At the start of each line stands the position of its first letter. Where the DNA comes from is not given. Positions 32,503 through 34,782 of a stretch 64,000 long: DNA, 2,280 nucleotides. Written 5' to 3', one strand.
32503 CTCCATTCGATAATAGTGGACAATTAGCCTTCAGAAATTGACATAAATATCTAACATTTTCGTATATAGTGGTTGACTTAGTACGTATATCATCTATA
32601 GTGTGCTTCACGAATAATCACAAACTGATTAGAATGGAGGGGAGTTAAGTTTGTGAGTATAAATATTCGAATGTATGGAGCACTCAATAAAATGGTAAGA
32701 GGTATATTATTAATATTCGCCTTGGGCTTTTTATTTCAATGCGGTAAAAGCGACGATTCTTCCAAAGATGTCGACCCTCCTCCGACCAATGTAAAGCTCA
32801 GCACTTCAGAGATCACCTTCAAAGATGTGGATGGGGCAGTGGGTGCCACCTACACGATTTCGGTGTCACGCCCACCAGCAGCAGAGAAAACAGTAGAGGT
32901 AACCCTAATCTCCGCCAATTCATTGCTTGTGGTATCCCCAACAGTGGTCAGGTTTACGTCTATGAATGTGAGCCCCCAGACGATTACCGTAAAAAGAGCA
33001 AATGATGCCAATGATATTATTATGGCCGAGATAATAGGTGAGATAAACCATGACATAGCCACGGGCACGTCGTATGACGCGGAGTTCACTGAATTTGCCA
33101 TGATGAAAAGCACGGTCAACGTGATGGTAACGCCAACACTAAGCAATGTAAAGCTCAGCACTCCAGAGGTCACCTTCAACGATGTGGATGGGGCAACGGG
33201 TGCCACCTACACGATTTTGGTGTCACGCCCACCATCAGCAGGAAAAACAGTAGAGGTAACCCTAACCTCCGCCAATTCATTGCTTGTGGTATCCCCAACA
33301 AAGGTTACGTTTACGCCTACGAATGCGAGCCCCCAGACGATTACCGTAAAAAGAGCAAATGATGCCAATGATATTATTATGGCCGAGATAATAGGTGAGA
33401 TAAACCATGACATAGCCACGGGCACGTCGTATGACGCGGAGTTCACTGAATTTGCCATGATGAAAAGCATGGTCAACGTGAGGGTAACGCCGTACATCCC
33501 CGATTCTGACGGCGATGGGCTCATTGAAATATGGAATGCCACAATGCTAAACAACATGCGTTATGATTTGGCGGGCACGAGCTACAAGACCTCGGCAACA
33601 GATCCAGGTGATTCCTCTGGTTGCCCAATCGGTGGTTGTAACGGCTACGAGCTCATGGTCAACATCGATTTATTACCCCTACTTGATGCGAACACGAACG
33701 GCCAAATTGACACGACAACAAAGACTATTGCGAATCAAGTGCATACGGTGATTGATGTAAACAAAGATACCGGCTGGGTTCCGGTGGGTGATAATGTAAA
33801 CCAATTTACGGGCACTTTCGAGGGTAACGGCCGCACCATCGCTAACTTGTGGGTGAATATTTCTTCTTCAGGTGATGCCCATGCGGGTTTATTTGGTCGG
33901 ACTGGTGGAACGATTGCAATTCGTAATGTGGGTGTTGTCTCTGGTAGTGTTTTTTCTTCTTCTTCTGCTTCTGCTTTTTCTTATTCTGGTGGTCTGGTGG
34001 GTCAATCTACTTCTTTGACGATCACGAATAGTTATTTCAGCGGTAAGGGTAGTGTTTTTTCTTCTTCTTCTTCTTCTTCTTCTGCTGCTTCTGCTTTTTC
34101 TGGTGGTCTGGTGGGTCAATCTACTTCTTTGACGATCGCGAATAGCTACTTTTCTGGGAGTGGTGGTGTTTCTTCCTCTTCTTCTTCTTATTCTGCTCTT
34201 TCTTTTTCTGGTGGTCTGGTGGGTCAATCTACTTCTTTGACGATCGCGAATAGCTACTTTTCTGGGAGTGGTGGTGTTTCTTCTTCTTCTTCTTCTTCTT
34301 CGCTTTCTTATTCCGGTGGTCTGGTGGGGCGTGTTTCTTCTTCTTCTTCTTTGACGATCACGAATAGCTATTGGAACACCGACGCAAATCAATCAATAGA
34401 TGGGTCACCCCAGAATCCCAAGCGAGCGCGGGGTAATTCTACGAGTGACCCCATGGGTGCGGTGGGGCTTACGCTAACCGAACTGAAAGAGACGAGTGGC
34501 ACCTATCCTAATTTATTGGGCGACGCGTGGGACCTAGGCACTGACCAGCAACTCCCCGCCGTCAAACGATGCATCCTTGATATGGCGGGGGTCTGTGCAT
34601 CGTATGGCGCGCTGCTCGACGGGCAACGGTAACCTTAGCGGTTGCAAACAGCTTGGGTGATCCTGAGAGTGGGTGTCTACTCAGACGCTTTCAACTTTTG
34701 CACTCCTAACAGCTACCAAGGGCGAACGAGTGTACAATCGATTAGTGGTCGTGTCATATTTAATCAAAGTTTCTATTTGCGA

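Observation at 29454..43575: Tandem array of GLUG-repeat surface lipoproteins: candidate adhesin/antigen diversification locus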

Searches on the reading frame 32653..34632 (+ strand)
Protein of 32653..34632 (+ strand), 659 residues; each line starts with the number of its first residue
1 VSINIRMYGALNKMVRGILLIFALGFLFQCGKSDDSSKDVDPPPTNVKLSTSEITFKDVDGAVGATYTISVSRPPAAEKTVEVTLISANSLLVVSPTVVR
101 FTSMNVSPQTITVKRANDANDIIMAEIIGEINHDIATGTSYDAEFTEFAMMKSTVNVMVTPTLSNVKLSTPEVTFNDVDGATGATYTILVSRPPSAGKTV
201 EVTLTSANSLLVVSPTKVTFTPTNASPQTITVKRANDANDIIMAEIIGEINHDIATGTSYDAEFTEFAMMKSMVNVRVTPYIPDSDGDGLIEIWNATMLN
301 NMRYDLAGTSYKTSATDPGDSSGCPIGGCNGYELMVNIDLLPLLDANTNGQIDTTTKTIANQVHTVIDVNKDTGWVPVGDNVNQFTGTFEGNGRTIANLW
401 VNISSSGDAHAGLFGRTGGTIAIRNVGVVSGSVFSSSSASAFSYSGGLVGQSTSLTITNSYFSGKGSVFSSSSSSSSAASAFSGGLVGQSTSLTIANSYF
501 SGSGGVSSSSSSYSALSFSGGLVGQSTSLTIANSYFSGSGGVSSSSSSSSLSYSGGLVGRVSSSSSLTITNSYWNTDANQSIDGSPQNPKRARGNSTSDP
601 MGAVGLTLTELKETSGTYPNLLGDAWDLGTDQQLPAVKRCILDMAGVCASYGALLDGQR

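Call 4: search_protein_families(library=pfam, proteins=[window:32653-34632:+], max_evalue=0.01)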
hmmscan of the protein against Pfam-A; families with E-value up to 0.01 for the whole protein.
window:32653-34632:+ (659 aa): 1 family
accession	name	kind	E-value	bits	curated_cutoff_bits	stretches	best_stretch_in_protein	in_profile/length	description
PF07581.17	Glug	-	9.4e-05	23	20.5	0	444-465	4-26/28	The GLUG motif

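Call 8: find_homologous_proteins(query=window:32653-34632:+, max_evalue=0.001)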
Query window:32653-34632:+ (659 aa): 433 proteins with E <= 0.001 among 8000 candidates; the best 120 are listed.
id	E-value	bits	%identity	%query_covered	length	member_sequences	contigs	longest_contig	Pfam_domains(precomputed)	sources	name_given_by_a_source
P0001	0.0e+0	1398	100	99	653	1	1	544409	-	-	-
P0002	0.0e+0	1046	56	57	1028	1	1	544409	PF07581.18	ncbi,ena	-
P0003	4.8e-278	942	73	62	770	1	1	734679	-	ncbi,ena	-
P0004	1.4e-277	940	68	97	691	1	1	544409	-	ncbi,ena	-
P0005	1.5e-277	940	73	67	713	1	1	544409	-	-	-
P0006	3.1e-271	919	70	62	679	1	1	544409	-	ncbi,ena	-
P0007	1.1e-269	914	68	76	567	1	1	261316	-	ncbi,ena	-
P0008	1.9e-265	900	70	99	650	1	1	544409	-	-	-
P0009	4.5e-259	879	58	100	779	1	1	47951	-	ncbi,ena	-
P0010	5.1e-255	866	69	97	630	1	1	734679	-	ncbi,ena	-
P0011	1.2e-248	845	68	76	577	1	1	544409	-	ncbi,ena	-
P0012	4.6e-245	833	68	25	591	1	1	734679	PF07581.18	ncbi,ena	-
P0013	6.4e-234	796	69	63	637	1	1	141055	PF07581.18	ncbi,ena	-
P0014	1.7e-229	781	70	76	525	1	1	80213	-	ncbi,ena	-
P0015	2.1e-227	775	62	75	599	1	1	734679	-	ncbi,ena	-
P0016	1.1e-225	769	61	46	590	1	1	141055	PF07581.18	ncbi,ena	-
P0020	3.1e-196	672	69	76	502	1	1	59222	-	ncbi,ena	-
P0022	3.4e-182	625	62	57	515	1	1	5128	PF07581.18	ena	-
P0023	1.7e-180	620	42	37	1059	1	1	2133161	-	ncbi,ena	-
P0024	2.9e-177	609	51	76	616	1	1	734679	PF07581.18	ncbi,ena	-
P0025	3.1e-172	592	43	81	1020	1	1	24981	PF07581.18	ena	-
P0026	5.3e-169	582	44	93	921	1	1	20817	-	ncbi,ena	-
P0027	7.5e-167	575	55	44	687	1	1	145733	PF13229.13,PF07581.18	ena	-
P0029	4.9e-164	565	45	80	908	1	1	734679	PF07581.18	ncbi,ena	-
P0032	5.2e-160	552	46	62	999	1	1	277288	-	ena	-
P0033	9.1e-157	541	48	99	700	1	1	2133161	-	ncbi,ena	-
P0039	6.7e-151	522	47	99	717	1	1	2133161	-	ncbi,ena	-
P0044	3.4e-147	510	54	48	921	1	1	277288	PF07581.18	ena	-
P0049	4.1e-143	496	46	47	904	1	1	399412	PF07581.18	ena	-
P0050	1.0e-141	492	47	48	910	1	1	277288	PF07581.18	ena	-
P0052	2.2e-139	484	48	50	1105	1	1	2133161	PF07581.18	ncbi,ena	-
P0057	1.6e-131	458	56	57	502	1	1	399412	PF07581.18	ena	-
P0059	1.1e-129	452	62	57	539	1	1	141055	PF07581.18,PF00041.28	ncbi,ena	-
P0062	1.9e-126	441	41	87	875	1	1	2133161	PF07581.18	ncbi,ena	-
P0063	3.6e-126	440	44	57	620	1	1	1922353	PF07581.18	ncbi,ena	-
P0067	6.9e-122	426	59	38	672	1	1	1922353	PF07581.18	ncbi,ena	-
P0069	4.0e-120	420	46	60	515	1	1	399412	PF07581.18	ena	-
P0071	1.0e-118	416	50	44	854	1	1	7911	PF07581.18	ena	-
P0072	1.7e-118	415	45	57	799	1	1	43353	PF07581.18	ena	-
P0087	2.8e-104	368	52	44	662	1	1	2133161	PF07581.18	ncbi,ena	-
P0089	1.6e-102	362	49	57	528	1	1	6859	PF07581.18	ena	-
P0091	1.2e-98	349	45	57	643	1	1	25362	PF07581.18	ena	-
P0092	2.8e-98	348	44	57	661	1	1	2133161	PF07581.18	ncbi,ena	-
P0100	5.7e-88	314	48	44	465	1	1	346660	PF07581.18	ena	-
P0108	3.6e-56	209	37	39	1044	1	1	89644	PF22352.3,PF07581.18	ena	-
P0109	4.7e-56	209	41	40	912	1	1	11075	PF22352.3,PF07581.18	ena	-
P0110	2.4e-55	206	37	39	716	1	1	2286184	PF22352.3,PF07581.18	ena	-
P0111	1.9e-53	200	30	55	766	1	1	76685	PF07581.18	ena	-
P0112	5.1e-53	199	33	57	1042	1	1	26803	PF22352.3,PF07581.18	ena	-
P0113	6.0e-53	198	34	55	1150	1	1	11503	PF07581.18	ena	-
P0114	5.8e-52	195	36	45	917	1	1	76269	PF22352.3,PF07581.18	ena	-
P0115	1.1e-50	191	34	44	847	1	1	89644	PF22352.3,PF07581.18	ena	-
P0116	3.0e-48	183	39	38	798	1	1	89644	PF07581.18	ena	-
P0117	8.4e-48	181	32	55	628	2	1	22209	PF22352.3,PF07581.18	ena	-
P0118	4.2e-47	179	34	44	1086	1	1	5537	PF07581.18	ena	-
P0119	1.2e-46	178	28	55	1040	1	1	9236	PF18962.8,PF07581.18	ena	-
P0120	1.1e-45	174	34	38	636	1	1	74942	PF22352.3,PF07581.18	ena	-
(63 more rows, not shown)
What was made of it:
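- On GLUG-motif beta-helix proteins (Pfam PF07581): Precomputed PF07581 hits exist for many relatives (call 8).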

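Call 9: find_encoding_contigs(protein=P0004, flank=10000, max_places=4)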
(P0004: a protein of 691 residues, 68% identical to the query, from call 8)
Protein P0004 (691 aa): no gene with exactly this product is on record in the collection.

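Call 10: find_encoding_contigs(protein=P0033, flank=10000, max_places=4)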
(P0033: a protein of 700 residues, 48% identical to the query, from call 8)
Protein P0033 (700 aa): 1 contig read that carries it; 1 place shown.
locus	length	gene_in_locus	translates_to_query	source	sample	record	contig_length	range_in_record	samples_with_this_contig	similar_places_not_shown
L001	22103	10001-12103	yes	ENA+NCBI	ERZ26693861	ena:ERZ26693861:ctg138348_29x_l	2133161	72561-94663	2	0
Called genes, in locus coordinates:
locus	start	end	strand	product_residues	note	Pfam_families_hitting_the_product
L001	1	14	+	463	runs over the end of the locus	PF03916:NrfD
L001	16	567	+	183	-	PF11821:ActD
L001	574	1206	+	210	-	PF00034:Cytochrom_C (weak), PF13442:Cytochrome_CBB3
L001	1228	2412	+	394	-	-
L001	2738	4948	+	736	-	PF00496:SBP_bac_5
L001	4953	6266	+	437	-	PF19300:BPD_transp_1_N (weak), PF00528:BPD_transp_1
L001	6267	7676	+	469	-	PF00528:BPD_transp_1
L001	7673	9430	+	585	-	PF00004:AAA (faint), PF00005:ABC_tran, PF07728:AAA_5 (faint), PF13304:AAA_21 (faint), PF13401:AAA_22 (faint), PF08352:oligo_HPY, PF00005:ABC_tran, PF02463:SMC_N (weak)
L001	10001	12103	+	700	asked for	-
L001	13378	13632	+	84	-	-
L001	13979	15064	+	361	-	-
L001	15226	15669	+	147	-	-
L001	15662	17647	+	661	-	PF07581:Glug (faint)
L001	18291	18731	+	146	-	-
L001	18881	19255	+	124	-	-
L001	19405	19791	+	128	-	-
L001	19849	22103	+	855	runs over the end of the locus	PF09373:PMBR (faint)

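Call 13: find_encoding_contigs(protein=P0001, flank=10000, max_places=4)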
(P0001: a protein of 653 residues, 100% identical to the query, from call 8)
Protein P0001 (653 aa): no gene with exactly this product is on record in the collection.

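Call 14: find_encoding_contigs(protein=P0003, flank=10000, max_places=4)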
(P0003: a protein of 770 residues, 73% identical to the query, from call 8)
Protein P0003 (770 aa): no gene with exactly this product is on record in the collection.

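Call 15: list_cluster_members(proteins=[P0002, P0003, P0004, P0009, P0013, P0023, P0033, P0063, P0026, P0014])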
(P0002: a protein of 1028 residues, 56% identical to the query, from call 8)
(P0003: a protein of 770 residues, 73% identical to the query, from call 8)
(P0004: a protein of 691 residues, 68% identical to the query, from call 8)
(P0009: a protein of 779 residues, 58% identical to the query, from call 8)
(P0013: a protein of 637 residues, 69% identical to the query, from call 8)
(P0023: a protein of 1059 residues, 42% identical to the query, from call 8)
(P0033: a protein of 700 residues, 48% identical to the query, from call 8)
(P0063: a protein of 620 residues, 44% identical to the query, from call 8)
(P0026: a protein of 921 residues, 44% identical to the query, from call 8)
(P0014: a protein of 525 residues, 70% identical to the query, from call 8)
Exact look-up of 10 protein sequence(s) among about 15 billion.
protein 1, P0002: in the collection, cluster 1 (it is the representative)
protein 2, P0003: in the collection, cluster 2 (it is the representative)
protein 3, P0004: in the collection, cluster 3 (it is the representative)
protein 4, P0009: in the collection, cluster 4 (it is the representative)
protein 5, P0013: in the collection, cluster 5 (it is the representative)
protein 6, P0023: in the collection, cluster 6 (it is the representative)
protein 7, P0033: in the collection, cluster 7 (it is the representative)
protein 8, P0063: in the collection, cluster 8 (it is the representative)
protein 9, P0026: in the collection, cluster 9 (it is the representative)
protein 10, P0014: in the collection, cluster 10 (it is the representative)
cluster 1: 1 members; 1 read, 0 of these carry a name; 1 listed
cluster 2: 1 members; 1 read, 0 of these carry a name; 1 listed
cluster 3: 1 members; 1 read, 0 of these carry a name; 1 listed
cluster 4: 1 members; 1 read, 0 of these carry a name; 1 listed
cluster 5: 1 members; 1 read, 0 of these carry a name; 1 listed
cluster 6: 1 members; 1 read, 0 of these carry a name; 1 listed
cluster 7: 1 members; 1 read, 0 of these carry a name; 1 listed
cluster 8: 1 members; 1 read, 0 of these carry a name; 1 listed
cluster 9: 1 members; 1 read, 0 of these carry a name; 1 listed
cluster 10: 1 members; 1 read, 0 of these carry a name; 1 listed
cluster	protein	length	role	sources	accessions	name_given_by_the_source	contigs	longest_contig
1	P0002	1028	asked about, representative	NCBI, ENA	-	-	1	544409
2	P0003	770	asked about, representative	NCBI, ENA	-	-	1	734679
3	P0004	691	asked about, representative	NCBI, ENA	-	-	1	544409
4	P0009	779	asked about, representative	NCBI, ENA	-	-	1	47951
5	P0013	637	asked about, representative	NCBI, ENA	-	-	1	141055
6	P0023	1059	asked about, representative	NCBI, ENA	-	-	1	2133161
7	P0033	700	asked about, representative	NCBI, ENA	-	-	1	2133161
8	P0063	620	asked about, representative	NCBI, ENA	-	-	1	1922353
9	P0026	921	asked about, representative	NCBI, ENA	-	-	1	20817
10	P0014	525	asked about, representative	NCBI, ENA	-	-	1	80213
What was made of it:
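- Tried and rejected: Cluster look-ups gave no names or accession numbers (call 15).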

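Call 19: search_protein_families(library=ncbifam, proteins=[window:32653-34632:+], max_evalue=0.001)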
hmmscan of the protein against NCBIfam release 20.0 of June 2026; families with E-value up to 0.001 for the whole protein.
window:32653-34632:+ (659 aa): 0 families

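Call 30: search_dna_similar(query=window:32653-34632:+, collection=plasmids, mode=protein, max_rows=12)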
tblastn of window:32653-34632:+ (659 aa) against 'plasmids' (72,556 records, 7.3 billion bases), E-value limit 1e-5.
Records with a match: 1; places in all: 1; records where one place covers at least 80% of the query: 0.
Best place of each record, by identity: <60% 1.
By first word of the organism name: Natronosalvus 1.
By predicted mobility (MOB-suite, as given by PLSDB): non-mobilizable 1.
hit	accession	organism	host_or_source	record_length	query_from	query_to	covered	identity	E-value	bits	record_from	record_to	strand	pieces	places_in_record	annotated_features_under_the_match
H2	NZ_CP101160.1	Natronosalvus amylolyticus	cell culture,sediment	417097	332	425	14%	35.1%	7e-6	57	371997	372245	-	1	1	NosD domain-containing protein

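Call 32: find_encoding_contigs(protein=P0063, flank=10000, max_places=3)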
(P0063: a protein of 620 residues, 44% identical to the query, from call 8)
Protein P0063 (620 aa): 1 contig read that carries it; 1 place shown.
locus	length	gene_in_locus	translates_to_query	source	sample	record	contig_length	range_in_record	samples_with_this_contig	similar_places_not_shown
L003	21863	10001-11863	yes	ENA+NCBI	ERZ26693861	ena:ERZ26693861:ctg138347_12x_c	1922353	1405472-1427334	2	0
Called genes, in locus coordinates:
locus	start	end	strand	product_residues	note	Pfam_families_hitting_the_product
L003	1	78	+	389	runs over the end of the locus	PF01476:LysM, PF01551:Peptidase_M23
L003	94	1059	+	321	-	PF03102:NeuB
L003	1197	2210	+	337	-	PF00814:TsaD, PF22521:HypF_C_2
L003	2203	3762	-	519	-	PF00672:HAMP, PF07228:SpoIIE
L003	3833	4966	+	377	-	PF01264:Chorismate_synt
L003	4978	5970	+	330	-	PF01551:Peptidase_M23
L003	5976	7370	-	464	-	PF00460:Flg_bb_rod, PF22692:LlgE_F_G_D1, PF07559:FlgE_D2, PF06429:Flg_bbr_C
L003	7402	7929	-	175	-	PF03963:FlgD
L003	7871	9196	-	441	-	PF02120:Flg_hook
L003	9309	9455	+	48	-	-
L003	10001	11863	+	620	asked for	PF07581:Glug (faint)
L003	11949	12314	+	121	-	-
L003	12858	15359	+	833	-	-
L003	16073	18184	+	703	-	-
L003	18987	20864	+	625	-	-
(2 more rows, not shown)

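Call 33: find_encoding_contigs(protein=P0049, flank=10000, max_places=3)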
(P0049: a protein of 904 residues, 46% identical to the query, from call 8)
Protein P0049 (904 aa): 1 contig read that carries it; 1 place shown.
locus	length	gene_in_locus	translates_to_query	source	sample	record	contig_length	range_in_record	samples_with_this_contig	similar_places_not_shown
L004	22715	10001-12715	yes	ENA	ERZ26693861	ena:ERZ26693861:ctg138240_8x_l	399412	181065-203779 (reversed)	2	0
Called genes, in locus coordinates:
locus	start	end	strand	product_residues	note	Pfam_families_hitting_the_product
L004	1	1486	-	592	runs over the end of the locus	PF00211:Guanylate_cyc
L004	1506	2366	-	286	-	PF08668:HDOD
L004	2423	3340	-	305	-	PF03193:RsgA_GTPase, PF02421:FeoB_N (faint), PF05049:IIGP (faint), PF01926:MMR_HSR1, PF04548:AIG1 (weak)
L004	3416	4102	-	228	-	PF07685:GATase_3 (weak), PF13507:GATase_5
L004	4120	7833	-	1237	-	-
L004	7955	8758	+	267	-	PF13568:OMP_b-brl_2 (weak)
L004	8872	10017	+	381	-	-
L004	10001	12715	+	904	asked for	PF07581:Glug (faint)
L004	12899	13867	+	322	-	-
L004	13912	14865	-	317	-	PF02899:Phage_int_SAM_1, PF13495:Phage_int_SAM_4 (weak), PF00589:Phage_integrase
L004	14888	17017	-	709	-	PF01751:Toprim, PF01131:Topoisom_bac, PF01396:Zn_ribbon_Top1 (weak)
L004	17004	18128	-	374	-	-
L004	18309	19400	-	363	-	PF28396:SepQ_C (weak), PF01052:FliMN_C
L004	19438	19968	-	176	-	PF03748:FliL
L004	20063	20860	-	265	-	PF13677:MotB_plug, PF00691:OmpA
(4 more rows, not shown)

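Call 34: find_encoding_contigs(protein=P0032, flank=10000, max_places=3)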
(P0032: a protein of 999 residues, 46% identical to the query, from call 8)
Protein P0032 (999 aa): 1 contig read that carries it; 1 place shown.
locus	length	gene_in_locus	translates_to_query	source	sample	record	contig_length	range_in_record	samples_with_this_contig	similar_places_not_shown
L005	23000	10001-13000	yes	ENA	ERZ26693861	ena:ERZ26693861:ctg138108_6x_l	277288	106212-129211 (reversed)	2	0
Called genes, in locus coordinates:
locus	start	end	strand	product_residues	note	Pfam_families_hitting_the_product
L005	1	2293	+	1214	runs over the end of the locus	-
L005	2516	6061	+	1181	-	-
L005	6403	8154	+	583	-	-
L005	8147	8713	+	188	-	-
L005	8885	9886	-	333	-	PF00665:rve, PF13683:rve_3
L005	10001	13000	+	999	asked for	-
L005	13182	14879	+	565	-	PF00920:ILVD_EDD_N, PF24877:ILV_EDD_C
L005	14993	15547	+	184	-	PF01327:Pep_deformylase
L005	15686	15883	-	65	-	-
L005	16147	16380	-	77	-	-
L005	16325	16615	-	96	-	-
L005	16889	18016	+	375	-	PF13583:Reprolysin_4 (weak), PF05572:Peptidase_M43 (weak), PF16313:DUF4953 (weak)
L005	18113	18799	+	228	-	PF04028:DUF374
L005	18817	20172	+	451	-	PF02878:PGM_PMM_I, PF02879:PGM_PMM_II, PF02880:PGM_PMM_III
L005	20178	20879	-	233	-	-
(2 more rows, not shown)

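Call 45: find_encoding_contigs(protein=P0071, flank=8000, max_places=3)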
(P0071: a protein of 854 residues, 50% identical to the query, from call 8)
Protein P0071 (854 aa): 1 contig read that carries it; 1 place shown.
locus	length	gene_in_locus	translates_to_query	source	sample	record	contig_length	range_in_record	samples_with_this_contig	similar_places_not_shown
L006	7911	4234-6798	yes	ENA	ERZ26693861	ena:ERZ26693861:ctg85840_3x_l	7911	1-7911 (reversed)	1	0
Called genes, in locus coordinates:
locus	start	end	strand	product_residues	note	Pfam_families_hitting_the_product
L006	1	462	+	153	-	?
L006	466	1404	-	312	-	PF17284:Spermine_synt_N, PF01564:Spermine_synth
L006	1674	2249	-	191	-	PF01227:GTP_cyclohydroI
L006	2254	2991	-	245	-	PF01066:CDP-OH_P_transf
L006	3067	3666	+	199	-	PF01569:PAP2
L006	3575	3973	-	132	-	PF01242:PTPS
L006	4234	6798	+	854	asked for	PF07581:Glug (faint)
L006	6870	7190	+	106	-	-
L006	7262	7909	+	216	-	?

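Call 46: find_encoding_contigs(protein=P0022, flank=6000, max_places=3)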
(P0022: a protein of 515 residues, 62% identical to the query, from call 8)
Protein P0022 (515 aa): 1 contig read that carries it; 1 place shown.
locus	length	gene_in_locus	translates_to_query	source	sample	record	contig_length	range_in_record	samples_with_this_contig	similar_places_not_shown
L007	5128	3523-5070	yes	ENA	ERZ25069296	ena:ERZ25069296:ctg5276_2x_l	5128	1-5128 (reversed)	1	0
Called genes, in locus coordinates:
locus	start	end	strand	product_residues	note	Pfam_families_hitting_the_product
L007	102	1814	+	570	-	-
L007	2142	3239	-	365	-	PF13518:HTH_28 (faint), PF13565:HTH_32 (faint)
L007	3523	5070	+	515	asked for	PF07581:Glug (faint)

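Call 58: search_protein_families(library=phrogs, proteins=[L001:18291-18731:+, window:32653-34632:+], max_evalue=0.01)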
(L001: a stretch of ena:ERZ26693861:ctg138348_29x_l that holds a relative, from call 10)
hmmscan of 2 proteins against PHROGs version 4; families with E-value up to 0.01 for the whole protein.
L001:18291-18731:+ (146 aa): 18 families
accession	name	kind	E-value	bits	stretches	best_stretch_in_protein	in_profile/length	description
phrog_20262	-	unknown function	5.5e-10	40.5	1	19-143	27-140/146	-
phrog_18362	-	unknown function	2.2e-08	35.4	1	32-79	38-85/119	-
phrog_11953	-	DNA, RNA and nucleotide metabolism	1.1e-06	29.5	1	90-125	11-49/154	exonuclease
phrog_491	-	DNA, RNA and nucleotide metabolism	5.6e-06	27.1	0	65-109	26-70/176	Mu Gam-like end protection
phrog_7606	-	unknown function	5.2e-05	24.7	0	62-86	91-115/134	-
phrog_5553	-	unknown function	0.00012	23.3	0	28-81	7-66/114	-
phrog_12015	-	unknown function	0.00028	21.5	1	45-112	90-159/165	-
phrog_6701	-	unknown function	0.00071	20.4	0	29-143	58-167/169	-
phrog_10610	-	unknown function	0.00074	20.7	0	70-110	13-53/68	-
phrog_16654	-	unknown function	0.0012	20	0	79-132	27-76/101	-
phrog_11860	-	unknown function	0.0012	20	0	54-82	29-56/114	-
phrog_13254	-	unknown function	0.002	19.5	1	60-119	31-91/132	-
phrog_3413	-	unknown function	0.0035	18.7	0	88-132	38-79/106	-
phrog_580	-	unknown function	0.0039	18.1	0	57-80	10-33/73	-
phrog_937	-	other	0.0046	18.3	0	43-136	19-107/115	hemolysin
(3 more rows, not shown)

window:32653-34632:+ (659 aa): 3 families
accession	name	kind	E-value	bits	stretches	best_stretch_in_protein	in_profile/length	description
phrog_30905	-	unknown function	2.5e-06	28.5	1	371-429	31-87/139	-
phrog_18395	-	unknown function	1.1e-05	25.6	0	172-241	217-282/348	-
phrog_3095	-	other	0.00042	20.1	0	162-237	518-589/659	tail protein with endopeptidase activity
